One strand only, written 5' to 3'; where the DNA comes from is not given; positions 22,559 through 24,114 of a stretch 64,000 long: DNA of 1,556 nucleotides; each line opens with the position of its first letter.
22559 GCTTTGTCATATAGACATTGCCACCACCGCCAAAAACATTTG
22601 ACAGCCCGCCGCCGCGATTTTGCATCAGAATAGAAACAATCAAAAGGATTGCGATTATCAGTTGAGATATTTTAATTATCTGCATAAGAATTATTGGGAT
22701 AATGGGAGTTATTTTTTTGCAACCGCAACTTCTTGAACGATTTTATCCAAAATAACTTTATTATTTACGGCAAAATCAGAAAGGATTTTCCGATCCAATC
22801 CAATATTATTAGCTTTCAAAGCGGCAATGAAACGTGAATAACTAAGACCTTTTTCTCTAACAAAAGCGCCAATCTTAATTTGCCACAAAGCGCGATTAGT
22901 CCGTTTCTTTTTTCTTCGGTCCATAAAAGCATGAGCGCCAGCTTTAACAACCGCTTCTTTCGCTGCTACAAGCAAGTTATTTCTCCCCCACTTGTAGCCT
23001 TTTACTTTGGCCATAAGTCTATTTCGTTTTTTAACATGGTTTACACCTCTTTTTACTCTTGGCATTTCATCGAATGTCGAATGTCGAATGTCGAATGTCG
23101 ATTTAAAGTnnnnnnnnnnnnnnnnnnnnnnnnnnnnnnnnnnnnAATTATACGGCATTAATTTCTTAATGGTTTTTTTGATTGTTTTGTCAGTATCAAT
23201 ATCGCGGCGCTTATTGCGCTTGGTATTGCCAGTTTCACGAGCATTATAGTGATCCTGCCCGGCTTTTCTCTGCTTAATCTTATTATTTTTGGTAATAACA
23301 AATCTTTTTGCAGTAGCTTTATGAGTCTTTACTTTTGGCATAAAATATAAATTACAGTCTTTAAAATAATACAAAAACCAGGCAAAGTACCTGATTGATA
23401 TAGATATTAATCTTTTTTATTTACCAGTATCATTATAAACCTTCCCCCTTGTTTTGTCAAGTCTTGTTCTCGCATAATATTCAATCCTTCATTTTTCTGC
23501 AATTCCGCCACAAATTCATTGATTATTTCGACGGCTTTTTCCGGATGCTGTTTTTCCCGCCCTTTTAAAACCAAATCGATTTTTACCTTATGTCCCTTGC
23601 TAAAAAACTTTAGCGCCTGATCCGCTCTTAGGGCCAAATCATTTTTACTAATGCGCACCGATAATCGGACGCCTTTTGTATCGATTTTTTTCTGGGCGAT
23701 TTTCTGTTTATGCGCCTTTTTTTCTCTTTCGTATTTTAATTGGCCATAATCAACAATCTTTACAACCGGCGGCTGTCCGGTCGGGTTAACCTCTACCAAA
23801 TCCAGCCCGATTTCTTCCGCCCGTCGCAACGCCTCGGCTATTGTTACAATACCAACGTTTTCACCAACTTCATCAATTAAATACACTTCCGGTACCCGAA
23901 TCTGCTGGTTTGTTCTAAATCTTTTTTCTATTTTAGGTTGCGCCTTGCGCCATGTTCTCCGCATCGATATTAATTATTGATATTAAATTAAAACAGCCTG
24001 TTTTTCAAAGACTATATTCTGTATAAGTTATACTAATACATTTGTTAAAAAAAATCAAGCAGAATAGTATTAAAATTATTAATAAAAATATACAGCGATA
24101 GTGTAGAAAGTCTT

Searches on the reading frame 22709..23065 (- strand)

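Call 94: search_protein_families(library=pfam, proteins=[window:22709-23065:-], max_evalue=0.001)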
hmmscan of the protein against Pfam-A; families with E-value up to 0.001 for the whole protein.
window:22709-23065:- (118 aa): 1 family
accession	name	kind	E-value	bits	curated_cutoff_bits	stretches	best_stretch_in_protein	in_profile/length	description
PF00453.23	Ribosomal_L20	-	2.8e-29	101.8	30.8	1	3-106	1-104/107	Ribosomal protein L20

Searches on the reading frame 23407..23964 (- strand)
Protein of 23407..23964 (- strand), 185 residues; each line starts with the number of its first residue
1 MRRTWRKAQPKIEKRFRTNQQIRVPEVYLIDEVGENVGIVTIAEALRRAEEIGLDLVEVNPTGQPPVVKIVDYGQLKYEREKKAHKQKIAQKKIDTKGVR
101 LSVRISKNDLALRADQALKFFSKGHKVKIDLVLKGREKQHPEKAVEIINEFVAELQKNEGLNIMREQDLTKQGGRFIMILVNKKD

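Call 94: search_protein_families(library=pfam, proteins=[window:23407-23964:-], max_evalue=0.001)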
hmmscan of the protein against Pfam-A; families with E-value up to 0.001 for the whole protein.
window:23407-23964:- (185 aa): 2 families
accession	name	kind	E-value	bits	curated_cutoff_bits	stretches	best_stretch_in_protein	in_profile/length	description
PF05198.21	IF3_N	-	5e-28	97.5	26.9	1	18-86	1-69/70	Translation initiation factor IF-3, N-terminal domain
PF00707.27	IF3_C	-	6.9e-17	61.6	34.8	1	94-182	1-85/86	Translation initiation factor IF-3, C-terminal domain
